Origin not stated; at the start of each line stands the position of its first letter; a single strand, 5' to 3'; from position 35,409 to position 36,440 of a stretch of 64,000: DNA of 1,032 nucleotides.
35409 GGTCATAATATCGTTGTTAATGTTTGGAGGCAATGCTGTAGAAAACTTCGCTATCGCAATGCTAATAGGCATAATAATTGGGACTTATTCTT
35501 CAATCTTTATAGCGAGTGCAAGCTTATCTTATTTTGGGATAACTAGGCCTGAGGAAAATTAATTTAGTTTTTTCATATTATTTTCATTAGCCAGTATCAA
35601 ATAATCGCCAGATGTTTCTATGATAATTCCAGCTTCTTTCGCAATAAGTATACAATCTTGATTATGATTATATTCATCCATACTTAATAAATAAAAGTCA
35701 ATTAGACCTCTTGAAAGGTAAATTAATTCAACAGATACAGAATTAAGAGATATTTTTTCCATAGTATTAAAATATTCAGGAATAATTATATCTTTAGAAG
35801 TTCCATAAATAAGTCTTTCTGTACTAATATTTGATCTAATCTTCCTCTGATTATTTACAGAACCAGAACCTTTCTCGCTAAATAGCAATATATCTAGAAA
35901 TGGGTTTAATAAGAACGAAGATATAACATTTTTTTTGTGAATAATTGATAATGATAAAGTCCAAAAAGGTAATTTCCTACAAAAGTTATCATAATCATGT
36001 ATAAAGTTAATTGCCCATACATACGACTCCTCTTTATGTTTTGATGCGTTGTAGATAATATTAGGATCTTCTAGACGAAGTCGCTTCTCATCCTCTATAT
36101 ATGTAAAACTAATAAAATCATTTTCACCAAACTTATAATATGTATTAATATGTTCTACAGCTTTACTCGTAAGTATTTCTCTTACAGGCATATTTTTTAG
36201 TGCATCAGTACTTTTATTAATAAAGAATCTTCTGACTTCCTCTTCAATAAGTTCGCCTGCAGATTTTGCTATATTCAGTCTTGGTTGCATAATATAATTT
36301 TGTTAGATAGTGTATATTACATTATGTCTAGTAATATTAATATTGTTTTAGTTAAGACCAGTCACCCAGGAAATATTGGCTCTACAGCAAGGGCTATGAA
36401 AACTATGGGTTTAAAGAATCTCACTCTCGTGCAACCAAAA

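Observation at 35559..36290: SuhB homolog with a degenerate DPxDGT metal-binding motif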

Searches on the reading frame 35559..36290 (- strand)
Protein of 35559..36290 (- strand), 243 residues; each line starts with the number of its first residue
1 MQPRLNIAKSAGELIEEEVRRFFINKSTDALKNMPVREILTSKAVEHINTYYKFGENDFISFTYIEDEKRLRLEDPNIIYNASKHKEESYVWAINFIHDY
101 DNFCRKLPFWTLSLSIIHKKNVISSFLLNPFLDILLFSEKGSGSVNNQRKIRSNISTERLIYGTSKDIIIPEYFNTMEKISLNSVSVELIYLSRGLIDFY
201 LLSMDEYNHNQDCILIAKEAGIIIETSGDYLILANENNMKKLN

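Call 3: search_protein_families(library=pfam, proteins=[window:35559-36290:-], max_evalue=10)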
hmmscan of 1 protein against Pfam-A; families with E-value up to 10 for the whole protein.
window:35559-36290:- (243 aa): 2 families
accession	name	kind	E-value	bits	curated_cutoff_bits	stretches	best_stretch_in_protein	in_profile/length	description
PF00459.30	Inositol_P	-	1.5e-05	25.1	27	1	8-221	13-232/271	Inositol monophosphatase family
PF04633.17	Herpes_BMRF2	-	0.019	14.7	25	1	116-190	146-220/349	Herpesvirus BMRF2 protein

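Call 4: search_protein_families(library=ncbifam, proteins=[window:35559-36290:-], max_evalue=10)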
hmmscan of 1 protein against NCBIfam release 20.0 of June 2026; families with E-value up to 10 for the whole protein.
window:35559-36290:- (243 aa): 3 families
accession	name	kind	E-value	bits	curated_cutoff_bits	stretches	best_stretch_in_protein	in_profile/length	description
NF009321.0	PRK12676.1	equivalog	1.5e-08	34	264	1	86-232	79-235/264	bifunctional fructose-bisphosphatase/inositol-phosphate phosphatase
TIGR02067.1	his_9_HisN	equivalog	0.00038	20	275.15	1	84-156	68-138/252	histidinol-phosphatase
NF008027.1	PRK10757.1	equivalog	0.0012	17.8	332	1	86-156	75-145/267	inositol-1-monophosphatase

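Call 5: search_solved_structures(query=window:35559-36290:-, max_evalue=10, show_alignments=3)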
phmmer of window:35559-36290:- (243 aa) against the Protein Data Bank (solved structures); distinct sequences matched with E-value up to 10: 13.
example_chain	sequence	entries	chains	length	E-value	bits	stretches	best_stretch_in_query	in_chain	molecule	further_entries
1vdw_A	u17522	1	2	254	6.4e-09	39.1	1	90-225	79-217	hypothetical protein PH1897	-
2p3n_A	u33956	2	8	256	1.4e-08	37.9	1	64-229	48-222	Inositol-1-monophosphatase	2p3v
1xi6_A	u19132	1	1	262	1.3e-05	28.2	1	87-228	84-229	extragenic suppressor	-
9j90_B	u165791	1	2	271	0.00024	24.1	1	88-232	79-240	Nus factor SuhB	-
8wdq_A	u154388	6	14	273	0.00024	24.1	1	88-232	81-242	Nus factor SuhB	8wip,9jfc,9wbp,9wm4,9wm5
3luz_A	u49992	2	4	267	0.00026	24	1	93-154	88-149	Extragenic suppressor protein suhB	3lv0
9vep_A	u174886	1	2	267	0.0015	21.5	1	83-224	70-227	Inositol-1-monophosphatase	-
2qfl_A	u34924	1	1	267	0.0018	21.2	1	87-230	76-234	Inositol-1-monophosphatase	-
2pcr_A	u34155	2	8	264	0.0023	20.9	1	53-164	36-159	Inositol-1-monophosphatase | Fructose-1,6-bisphosphatase/inositol-1-monophosphatase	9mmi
6tqn_T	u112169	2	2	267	0.0026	20.7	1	87-230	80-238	Inositol monophosphatase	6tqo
6ib7_A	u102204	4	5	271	0.0028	20.6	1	87-230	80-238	Inositol-1-monophosphatase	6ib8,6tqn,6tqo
5zhh_A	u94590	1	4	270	0.025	17.5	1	85-158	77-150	Inositol-1-monophosphatase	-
4as5_A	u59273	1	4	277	0.67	12.8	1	88-154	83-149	INOSITOL MONOPHOSPHATASE 1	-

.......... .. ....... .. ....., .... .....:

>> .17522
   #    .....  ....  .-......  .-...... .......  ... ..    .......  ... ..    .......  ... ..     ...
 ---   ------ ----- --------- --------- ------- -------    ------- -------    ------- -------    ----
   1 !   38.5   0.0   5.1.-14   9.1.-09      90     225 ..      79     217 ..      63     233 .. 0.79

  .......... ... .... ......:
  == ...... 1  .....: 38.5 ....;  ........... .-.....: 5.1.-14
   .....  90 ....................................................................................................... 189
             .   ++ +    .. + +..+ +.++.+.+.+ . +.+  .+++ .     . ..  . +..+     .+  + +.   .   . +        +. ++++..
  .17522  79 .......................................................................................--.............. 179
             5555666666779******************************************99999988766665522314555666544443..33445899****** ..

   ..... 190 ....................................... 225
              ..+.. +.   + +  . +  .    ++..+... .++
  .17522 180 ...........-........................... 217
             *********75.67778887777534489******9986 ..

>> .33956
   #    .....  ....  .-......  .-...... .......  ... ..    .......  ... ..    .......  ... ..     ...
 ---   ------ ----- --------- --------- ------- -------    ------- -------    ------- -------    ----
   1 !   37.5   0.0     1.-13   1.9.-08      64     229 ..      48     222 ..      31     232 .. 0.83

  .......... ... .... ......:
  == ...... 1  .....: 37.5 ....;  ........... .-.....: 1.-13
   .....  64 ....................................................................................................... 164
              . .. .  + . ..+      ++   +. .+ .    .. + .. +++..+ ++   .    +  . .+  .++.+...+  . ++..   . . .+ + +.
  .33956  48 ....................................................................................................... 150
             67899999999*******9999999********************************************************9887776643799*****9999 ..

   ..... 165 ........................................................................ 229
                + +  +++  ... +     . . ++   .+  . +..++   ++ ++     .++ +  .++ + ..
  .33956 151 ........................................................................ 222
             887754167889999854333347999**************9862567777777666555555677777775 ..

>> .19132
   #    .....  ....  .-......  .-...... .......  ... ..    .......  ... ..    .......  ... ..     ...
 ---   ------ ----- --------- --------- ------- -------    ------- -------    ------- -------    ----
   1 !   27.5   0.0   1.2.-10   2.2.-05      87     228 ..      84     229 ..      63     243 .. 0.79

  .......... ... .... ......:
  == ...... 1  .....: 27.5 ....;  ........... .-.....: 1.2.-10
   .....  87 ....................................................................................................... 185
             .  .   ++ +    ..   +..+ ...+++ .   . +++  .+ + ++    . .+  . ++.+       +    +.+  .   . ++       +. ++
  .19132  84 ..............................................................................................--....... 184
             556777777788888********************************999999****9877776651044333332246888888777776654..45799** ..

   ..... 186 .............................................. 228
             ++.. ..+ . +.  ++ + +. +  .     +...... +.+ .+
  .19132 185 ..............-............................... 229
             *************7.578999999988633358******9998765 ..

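Call 6: find_homologous_proteins(query=window:35559-36290:-, max_evalue=0.001)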
Query window:35559-36290:- (243 aa): 209 proteins with E <= 0.001 among 548 candidates; the best 120 are listed.
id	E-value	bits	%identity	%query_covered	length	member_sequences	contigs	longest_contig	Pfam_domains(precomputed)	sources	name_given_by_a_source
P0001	1.2e-150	518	97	100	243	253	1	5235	PF00459.31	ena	-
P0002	3.4e-139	480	90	100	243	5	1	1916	PF00459.31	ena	-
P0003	3.8e-138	477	90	100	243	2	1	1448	PF00459.31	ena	-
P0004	1.1e-137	475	89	100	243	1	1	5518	PF00459.31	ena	-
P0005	1.7e-137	474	88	100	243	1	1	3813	PF00459.31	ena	-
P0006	2.1e-137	474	88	100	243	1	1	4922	PF00459.31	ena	-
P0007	2.2e-137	474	88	100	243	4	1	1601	PF00459.31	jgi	jgi:fructose-1,6-bisphosphatase/inositol monophosphatase family enzyme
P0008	2.6e-137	474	88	100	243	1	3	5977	PF00459.31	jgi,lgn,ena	jgi:fructose-1,6-bisphosphatase/inositol monophosphatase family enzyme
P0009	2.7e-137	474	88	100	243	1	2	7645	PF00459.31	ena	-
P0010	2.9e-137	474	88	100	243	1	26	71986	PF00459.31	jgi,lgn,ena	jgi:fructose-1,6-bisphosphatase/inositol monophosphatase family enzyme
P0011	3.7e-137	473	88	100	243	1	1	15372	PF00459.31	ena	-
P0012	3.9e-137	473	88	100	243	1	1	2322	PF00459.31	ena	-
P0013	4.1e-137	473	88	100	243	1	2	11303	PF00459.31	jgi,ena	-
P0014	4.5e-137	473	88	100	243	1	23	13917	PF00459.31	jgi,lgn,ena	jgi:fructose-1,6-bisphosphatase/inositol monophosphatase family enzyme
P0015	5.0e-137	473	88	100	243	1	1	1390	PF00459.31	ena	-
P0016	5.2e-137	473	88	100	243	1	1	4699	PF00459.31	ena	-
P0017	5.3e-137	473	88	100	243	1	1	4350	PF00459.31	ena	-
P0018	5.7e-137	473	88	100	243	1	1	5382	PF00459.31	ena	-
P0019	5.8e-137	473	88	100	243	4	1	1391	PF00459.31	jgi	jgi:fructose-1,6-bisphosphatase/inositol monophosphatase family enzyme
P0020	6.3e-137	473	88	100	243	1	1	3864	PF00459.31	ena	-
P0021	6.6e-137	473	88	100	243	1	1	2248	PF00459.31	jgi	jgi:fructose-1,6-bisphosphatase/inositol monophosphatase family enzyme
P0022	6.7e-137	473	88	100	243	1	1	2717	PF00459.31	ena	-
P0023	7.0e-137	472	88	100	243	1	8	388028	PF00459.31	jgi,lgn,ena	-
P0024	7.1e-137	472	88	100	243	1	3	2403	PF00459.31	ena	-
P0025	7.3e-137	472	88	100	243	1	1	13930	PF00459.31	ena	-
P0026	8.3e-137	472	88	100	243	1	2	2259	PF00459.31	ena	-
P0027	8.8e-137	472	89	100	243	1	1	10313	PF00459.31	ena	-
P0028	9.3e-137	472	88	100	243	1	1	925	PF00459.31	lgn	-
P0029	9.6e-137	472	88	100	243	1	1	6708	PF00459.31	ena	-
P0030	1.0e-136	472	88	100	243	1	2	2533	PF00459.31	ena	-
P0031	1.1e-136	472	88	100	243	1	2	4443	PF00459.31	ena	-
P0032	1.1e-136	472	88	100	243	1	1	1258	PF00459.31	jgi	-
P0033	1.1e-136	472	88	100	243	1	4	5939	PF00459.31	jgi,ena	-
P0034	1.1e-136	472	88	100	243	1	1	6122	PF00459.31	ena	-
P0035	1.3e-136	472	88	100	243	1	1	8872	PF00459.31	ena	-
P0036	1.3e-136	472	88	100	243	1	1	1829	PF00459.31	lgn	-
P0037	1.3e-136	472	88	100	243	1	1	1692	PF00459.31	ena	-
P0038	1.3e-136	472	88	100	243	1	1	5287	PF00459.31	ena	-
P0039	1.3e-136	472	88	100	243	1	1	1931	PF00459.31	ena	-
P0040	1.3e-136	472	88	100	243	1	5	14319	PF00459.31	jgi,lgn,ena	-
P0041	1.4e-136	472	88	100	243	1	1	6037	PF00459.31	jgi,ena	-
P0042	1.4e-136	471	88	100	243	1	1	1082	PF00459.31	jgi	jgi:fructose-1,6-bisphosphatase/inositol monophosphatase family enzyme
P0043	1.5e-136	471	88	100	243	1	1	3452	PF00459.31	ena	-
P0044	1.5e-136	471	88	100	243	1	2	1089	PF00459.31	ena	-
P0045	1.6e-136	471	88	100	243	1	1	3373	PF00459.31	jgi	jgi:fructose-1,6-bisphosphatase/inositol monophosphatase family enzyme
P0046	1.6e-136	471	88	100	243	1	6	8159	PF00459.31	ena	-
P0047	1.6e-136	471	88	100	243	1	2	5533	PF00459.31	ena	-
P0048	1.7e-136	471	88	100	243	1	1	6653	PF00459.31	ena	-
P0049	1.9e-136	471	88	100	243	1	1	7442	PF00459.31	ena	-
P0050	2.0e-136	471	88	100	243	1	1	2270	PF00459.31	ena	-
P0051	2.0e-136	471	88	100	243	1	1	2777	PF00459.31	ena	-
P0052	2.0e-136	471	88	100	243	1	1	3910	PF00459.31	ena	-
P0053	2.0e-136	471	88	100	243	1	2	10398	PF00459.31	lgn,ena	-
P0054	2.1e-136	471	88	100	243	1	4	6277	PF00459.31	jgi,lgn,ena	jgi:fructose-1,6-bisphosphatase/inositol monophosphatase family enzyme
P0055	2.1e-136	471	88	100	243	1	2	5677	PF00459.31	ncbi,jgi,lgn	-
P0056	2.2e-136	471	88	100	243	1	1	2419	PF00459.31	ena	-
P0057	2.3e-136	471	88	100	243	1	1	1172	PF00459.31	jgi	jgi:fructose-1,6-bisphosphatase/inositol monophosphatase family enzyme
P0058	2.3e-136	471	88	100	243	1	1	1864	PF00459.31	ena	-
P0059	2.3e-136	471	88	100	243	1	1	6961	PF00459.31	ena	-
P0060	2.4e-136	471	88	100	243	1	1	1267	PF00459.31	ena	-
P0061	2.4e-136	471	88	100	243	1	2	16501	PF00459.31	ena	-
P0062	2.5e-136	471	88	100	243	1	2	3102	PF00459.31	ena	-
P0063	2.5e-136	471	88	100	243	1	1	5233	PF00459.31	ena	-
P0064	2.6e-136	471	88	100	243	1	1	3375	PF00459.31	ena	-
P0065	2.6e-136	471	88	100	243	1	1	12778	PF00459.31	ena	-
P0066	2.6e-136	471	88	100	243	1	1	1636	PF00459.31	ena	-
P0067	2.6e-136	471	88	100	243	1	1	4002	PF00459.31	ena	-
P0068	2.6e-136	471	88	100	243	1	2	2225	PF00459.31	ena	-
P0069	3.1e-136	470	88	100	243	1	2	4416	PF00459.31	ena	-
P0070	3.2e-136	470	88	100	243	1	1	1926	PF00459.31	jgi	-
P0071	3.3e-136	470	88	100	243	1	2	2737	PF00459.31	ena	-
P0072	3.5e-136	470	88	100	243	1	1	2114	PF00459.31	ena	-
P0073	3.6e-136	470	88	100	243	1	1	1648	PF00459.31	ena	-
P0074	3.6e-136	470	88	100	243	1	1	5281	PF00459.31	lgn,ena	-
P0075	3.8e-136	470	88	100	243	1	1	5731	PF00459.31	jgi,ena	-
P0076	4.0e-136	470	88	100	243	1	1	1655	PF00459.31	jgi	jgi:fructose-1,6-bisphosphatase/inositol monophosphatase family enzyme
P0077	4.0e-136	470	88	100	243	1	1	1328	PF00459.31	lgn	-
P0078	4.2e-136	470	88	100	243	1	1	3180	PF00459.31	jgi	-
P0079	4.4e-136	470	88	100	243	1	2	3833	PF00459.31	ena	-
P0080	4.6e-136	470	88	100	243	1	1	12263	PF00459.31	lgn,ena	-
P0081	4.7e-136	470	87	100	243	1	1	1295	PF00459.31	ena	-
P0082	4.8e-136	470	87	100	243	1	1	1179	PF00459.31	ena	-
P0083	4.9e-136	470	88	100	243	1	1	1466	PF00459.31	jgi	jgi:fructose-1,6-bisphosphatase/inositol monophosphatase family enzyme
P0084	4.9e-136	470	88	100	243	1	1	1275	PF00459.31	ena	-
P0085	5.0e-136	470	88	100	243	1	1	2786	PF00459.31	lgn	-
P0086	5.1e-136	470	88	100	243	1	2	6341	PF00459.31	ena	-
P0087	6.2e-136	469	88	100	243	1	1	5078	PF00459.31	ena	-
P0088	7.3e-136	469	88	100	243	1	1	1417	PF00459.31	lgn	-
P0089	7.4e-136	469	88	100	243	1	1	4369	PF00459.31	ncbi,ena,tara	tara:strand:- start:342 stop:1073 length:732 start_codon:yes stop_codon:yes gene_type:complete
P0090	7.5e-136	469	88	100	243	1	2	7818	PF00459.31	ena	-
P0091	7.5e-136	469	87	100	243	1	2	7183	PF00459.31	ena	-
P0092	7.7e-136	469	88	100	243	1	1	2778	PF00459.31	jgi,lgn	jgi:fructose-1,6-bisphosphatase/inositol monophosphatase family enzyme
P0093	7.9e-136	469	87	100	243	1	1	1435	PF00459.31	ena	-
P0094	7.9e-136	469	88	100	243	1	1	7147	PF00459.31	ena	-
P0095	8.9e-136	469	88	100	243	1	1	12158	PF00459.31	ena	-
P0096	9.1e-136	469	88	100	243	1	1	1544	PF00459.31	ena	-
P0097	9.3e-136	469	88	100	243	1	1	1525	PF00459.31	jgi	jgi:fructose-1,6-bisphosphatase/inositol monophosphatase family enzyme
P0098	9.5e-136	469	88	100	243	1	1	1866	PF00459.31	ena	-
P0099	9.6e-136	469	88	100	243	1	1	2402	PF00459.31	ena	-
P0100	1.0e-135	469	87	100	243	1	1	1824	PF00459.31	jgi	jgi:fructose-1,6-bisphosphatase/inositol monophosphatase family enzyme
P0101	1.1e-135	469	88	100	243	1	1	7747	PF00459.31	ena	-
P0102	1.1e-135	469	88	100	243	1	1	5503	PF00459.31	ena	-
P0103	1.2e-135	468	88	100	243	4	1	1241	PF00459.31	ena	-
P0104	1.2e-135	468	87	100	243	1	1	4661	PF00459.31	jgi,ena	jgi:fructose-1,6-bisphosphatase/inositol monophosphatase family enzyme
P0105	1.4e-135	468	88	100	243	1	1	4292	PF00459.31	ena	-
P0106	1.5e-135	468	88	100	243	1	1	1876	PF00459.31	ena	-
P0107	1.5e-135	468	87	100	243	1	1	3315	PF00459.31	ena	-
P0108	1.6e-135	468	88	100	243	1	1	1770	PF00459.31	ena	-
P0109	1.8e-135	468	88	100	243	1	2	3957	PF00459.31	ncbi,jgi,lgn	-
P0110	1.9e-135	468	88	100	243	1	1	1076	PF00459.31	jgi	jgi:fructose-1,6-bisphosphatase/inositol monophosphatase family enzyme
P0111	2.0e-135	468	88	100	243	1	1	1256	PF00459.31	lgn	-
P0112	2.0e-135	468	88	100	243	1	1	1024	PF00459.31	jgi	-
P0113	2.1e-135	468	87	100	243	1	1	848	PF00459.31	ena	-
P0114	2.2e-135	468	88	100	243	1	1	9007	PF00459.31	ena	-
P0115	2.3e-135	468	87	100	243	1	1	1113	PF00459.31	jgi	-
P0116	2.4e-135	467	88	100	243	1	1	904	PF00459.31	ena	-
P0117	2.4e-135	467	85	100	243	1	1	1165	PF00459.31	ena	-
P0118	2.6e-135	467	88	100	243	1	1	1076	PF00459.31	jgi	-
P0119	3.0e-135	467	87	100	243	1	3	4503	PF00459.31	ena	-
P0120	3.8e-135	467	88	100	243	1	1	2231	PF00459.31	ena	-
